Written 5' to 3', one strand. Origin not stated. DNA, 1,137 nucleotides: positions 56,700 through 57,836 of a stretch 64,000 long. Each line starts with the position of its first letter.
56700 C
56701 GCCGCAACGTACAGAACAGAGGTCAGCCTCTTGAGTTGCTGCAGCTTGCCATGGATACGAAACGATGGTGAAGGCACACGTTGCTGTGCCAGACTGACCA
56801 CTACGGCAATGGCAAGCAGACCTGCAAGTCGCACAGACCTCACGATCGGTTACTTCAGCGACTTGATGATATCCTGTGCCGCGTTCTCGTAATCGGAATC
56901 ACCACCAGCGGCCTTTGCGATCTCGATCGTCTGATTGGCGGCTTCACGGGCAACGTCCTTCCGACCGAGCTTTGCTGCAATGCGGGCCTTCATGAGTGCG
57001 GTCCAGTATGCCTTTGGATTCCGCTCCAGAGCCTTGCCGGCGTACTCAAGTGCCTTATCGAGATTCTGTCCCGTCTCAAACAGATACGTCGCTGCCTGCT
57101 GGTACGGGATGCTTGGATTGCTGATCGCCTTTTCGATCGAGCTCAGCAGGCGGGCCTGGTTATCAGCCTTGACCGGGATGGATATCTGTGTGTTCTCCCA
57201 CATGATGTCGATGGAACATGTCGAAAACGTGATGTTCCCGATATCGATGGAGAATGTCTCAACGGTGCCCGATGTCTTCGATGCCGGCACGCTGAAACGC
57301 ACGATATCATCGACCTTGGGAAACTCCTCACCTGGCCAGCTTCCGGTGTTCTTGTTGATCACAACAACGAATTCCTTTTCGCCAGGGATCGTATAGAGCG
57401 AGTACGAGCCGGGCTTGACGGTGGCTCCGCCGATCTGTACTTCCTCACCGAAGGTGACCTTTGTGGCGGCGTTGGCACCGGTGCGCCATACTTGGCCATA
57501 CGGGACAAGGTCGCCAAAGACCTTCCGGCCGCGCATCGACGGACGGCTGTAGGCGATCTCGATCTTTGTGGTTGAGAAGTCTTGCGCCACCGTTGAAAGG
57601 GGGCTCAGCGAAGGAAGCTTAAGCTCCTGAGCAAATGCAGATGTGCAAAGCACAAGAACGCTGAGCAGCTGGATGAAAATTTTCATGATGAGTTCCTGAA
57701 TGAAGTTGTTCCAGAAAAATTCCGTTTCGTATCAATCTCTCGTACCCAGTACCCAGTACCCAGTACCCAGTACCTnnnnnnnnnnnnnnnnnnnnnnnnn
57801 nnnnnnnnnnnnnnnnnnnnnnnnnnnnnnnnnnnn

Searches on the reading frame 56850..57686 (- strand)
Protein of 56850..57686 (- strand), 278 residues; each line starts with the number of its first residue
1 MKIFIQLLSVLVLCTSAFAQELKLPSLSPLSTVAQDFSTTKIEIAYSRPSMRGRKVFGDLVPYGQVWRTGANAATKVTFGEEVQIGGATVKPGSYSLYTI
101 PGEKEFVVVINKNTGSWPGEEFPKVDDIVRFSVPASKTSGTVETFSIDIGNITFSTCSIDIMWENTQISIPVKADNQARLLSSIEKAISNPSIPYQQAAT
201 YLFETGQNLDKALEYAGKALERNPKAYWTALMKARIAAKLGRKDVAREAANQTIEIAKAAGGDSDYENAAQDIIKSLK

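Call 59: search_protein_families(library=pfam, proteins=[window:56850-57686:-], max_evalue=0.01)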
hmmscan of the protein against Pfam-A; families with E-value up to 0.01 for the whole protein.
window:56850-57686:- (278 aa): 5 families
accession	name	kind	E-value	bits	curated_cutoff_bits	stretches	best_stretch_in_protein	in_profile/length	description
PF11138.13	DUF2911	-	3.6e-50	170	27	1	28-172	1-145/145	Protein of unknown function (DUF2911)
PF07719.23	TPR_2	-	0.0015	18.9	27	0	207-225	15-33/34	Tetratricopeptide repeat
PF14559.12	TPR_19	-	0.0024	18.6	25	1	208-257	6-55/68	Tetratricopeptide repeat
PF13432.12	TPR_16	-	0.0038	18.1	32.7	1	199-255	4-59/65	Tetratricopeptide repeat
PF13424.12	TPR_12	-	0.0067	17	30.1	0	207-259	24-77/77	Tetratricopeptide repeat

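Call 60: find_encoding_contigs(protein=window:56850-57686:-, flank=1200, max_places=10)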
Protein window:56850-57686:- (278 aa): 11 contigs read that carry it; 7 places shown.
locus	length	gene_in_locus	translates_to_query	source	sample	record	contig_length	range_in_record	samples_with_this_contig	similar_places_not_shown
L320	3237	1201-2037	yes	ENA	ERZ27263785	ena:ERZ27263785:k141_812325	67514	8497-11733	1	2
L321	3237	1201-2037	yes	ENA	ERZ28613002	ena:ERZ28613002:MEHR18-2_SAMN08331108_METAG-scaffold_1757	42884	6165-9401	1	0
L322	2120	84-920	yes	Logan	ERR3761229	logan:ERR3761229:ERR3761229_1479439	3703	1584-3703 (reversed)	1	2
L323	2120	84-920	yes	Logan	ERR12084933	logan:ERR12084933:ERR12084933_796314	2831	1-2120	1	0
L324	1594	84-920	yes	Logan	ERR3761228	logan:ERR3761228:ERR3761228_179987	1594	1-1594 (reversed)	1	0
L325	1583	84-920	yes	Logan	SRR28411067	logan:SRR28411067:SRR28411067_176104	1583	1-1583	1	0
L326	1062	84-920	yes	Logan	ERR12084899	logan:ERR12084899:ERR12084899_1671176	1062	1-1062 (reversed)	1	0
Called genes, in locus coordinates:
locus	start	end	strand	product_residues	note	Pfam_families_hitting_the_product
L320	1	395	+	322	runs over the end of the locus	-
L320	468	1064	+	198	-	PF13580:SIS_2, PF01380:SIS (weak)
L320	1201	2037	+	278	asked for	PF11138:DUF2911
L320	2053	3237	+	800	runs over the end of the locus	PF02585:PIG-L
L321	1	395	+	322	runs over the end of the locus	-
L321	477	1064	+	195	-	PF13580:SIS_2, PF01380:SIS (weak)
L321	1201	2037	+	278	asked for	PF11138:DUF2911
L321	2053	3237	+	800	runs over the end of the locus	PF02585:PIG-L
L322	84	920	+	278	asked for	PF11138:DUF2911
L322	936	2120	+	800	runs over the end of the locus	PF02585:PIG-L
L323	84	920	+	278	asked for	PF11138:DUF2911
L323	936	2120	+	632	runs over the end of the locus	?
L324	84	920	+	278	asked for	PF11138:DUF2911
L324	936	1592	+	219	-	?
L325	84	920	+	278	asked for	PF11138:DUF2911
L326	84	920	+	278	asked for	PF11138:DUF2911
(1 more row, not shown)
